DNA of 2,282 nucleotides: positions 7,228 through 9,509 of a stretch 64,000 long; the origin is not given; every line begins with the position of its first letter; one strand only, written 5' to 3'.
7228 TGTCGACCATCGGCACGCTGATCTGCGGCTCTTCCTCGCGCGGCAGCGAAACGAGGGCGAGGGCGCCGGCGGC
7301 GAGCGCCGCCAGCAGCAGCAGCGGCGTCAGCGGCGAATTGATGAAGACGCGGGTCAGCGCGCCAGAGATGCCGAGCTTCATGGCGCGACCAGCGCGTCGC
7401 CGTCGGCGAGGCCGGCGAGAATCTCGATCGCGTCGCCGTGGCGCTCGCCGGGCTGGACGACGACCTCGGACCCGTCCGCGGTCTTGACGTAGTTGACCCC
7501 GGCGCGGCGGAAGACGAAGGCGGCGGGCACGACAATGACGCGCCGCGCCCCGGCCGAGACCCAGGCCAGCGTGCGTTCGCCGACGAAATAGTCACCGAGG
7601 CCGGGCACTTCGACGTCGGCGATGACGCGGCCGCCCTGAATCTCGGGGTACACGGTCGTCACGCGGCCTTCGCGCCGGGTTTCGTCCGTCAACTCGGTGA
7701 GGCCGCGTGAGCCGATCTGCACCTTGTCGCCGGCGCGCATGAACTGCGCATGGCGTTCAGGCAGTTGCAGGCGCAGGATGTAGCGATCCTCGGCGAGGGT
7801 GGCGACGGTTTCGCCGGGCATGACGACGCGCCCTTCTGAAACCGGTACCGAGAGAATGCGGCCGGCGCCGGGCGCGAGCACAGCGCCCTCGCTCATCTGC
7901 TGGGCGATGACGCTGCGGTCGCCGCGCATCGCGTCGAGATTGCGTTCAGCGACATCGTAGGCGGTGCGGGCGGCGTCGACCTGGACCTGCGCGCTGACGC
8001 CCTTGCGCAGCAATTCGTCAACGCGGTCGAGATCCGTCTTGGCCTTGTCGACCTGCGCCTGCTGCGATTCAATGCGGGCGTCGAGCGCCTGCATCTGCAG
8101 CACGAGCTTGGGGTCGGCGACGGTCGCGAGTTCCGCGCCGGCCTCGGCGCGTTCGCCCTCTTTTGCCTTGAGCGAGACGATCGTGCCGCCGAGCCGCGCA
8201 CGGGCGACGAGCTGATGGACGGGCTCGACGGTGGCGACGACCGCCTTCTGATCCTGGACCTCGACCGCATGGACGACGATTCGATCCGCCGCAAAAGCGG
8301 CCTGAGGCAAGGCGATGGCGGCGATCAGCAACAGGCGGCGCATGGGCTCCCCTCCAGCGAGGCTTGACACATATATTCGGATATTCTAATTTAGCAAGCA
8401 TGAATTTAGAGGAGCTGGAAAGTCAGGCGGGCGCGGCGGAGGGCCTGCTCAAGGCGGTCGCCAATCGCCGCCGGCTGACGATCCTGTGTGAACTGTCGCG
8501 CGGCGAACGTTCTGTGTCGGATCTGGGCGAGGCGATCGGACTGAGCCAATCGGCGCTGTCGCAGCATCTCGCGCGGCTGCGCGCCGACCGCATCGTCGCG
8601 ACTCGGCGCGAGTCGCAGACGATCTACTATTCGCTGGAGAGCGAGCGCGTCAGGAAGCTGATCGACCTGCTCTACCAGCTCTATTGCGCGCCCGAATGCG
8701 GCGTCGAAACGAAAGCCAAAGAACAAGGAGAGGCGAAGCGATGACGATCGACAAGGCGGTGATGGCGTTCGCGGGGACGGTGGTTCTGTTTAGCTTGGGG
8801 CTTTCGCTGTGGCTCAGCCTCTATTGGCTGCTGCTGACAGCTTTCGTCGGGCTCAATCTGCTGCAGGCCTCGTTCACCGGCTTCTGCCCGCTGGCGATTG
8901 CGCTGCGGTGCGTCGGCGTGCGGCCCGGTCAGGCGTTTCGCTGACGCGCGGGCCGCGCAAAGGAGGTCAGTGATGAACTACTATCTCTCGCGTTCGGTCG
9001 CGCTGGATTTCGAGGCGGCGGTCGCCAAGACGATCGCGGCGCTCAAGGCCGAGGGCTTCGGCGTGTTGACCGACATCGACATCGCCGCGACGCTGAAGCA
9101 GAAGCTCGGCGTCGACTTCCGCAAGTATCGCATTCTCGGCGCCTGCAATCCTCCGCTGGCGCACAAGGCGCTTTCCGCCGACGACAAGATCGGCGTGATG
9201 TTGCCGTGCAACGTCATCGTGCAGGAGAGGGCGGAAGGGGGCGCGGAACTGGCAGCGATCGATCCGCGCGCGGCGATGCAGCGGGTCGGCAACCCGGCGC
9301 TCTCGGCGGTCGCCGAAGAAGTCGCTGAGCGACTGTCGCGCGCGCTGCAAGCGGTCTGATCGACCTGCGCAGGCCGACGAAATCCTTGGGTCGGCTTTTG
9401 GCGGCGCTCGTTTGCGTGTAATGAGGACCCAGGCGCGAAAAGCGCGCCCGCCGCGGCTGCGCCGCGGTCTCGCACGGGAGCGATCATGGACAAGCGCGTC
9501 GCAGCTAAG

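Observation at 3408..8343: RND pump operon that also encodes an AhpD-like CxxC protein and a rhodanese, wired to a persulfide-sensor-type regulator (candidate novel system)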

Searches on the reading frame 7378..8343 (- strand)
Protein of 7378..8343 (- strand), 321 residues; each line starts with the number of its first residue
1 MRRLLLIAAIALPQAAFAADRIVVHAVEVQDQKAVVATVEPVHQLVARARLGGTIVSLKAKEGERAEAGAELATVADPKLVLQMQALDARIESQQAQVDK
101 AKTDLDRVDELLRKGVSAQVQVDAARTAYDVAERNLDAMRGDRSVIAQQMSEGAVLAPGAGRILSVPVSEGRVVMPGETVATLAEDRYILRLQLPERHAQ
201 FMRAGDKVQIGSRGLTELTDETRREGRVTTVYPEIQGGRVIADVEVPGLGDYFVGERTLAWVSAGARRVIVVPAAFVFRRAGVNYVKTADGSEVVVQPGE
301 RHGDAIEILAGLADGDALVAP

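Call 3: search_protein_families(library=pfam, proteins=[window:7378-8343:-], max_evalue=0.01)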
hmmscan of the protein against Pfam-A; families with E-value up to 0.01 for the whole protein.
window:7378-8343:- (321 aa): 3 families
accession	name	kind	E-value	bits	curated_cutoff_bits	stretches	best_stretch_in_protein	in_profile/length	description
PF13437.12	HlyD_3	-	9.7e-15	55.7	22.2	2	155-236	2-81/106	HlyD family secretion protein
PF16576.10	HlyD_D23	-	2.5e-12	47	30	1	45-236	20-189/214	Barrel-sandwich domain of CusB or HlyD membrane-fusion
PF00364.28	Biotin_lipoyl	-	0.0054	17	22.1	0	50-74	48-72/73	Biotin-requiring enzyme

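Call 7: search_protein_families(library=ncbifam, proteins=[window:7378-8343:-], max_evalue=0.001)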
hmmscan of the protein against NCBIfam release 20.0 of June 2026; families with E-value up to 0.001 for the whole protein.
window:7378-8343:- (321 aa): 10 families
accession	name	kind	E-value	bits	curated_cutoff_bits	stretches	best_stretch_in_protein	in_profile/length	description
TIGR01730.1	RND_mfp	subfamily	3.3e-31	108.5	94.9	1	24-319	6-306/322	efflux RND transporter periplasmic adaptor subunit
TIGR00999.1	8a0102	subfamily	5.6e-17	61.7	319.3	1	66-319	4-263/271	CzcB/NccB family metal efflux transporter periplasmic adaptor subunit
TIGR00998.1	8a0101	subfamily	3.3e-08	32.9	390.8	1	79-151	98-177/334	EmrA/EmrK family multidrug efflux transporter periplasmic adaptor subunit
TIGR03794.1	NHLM_micro_HlyD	equivalog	1.1e-07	31.2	156.2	0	145-194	51-100/421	NHLP bacteriocin system secretion protein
NF002939.0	PRK03598.1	equivalog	5.3e-07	29.1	393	0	88-140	114-166/332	secretion protein HlyD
NF007785.0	PRK10476.1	equivalog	1.9e-06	27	376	0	148-210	204-267/347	multidrug transporter subunit MdtN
TIGR01843.1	type_I_hlyD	subfamily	4.4e-06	25.9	208.65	1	84-210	204-331/422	HlyD family type I secretion periplasmic adaptor subunit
NF007850.1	PRK10559.1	equivalog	2.6e-05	23.5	400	1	51-214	47-210/303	p-hydroxybenzoic acid efflux pump subunit AaeA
NF008589.1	PRK11556.1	equivalog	2.8e-05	23.2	391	1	34-179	74-219/392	MdtA/MuxA family multidrug efflux RND transporter periplasmic adaptor subunit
NF045904.1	RND-peri-MexE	equivalog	0.00034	19.6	714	1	28-182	47-201/390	multidrug efflux RND transporter periplasmic adaptor subunit MexE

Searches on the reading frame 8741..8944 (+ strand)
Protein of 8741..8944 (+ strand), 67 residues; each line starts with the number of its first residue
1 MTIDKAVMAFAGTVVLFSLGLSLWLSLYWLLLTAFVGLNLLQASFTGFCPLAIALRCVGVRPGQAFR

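Call 3: search_protein_families(library=pfam, proteins=[window:8741-8944:+], max_evalue=0.01)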
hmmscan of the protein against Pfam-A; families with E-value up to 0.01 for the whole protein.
window:8741-8944:+ (67 aa): 1 family
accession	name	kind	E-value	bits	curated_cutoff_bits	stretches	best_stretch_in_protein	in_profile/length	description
PF11127.14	YgaP-like_TM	-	1.1e-09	38.7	25.3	1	2-55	7-58/66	Inner membrane protein YgaP-like, transmembrane domain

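Call 7: search_protein_families(library=ncbifam, proteins=[window:8741-8944:+], max_evalue=0.001)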
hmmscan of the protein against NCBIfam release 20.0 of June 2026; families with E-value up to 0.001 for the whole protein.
window:8741-8944:+ (67 aa): 0 families

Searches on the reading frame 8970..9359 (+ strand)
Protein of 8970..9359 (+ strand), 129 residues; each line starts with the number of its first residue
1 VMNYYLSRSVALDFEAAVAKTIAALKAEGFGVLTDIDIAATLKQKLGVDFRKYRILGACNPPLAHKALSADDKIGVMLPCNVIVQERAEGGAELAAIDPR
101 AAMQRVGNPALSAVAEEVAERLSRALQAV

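Call 3: search_protein_families(library=pfam, proteins=[window:8970-9359:+], max_evalue=0.01)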
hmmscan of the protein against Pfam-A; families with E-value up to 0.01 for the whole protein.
window:8970-9359:+ (129 aa): 1 family
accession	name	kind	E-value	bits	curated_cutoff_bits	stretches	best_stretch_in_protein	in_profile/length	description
PF03625.19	DUF302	-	3.8e-26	91.2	23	1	36-99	1-63/63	Domain of unknown function DUF302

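Call 7: search_protein_families(library=ncbifam, proteins=[window:8970-9359:+], max_evalue=0.001)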
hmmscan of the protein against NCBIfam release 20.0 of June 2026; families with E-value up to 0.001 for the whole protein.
window:8970-9359:+ (129 aa): 0 families
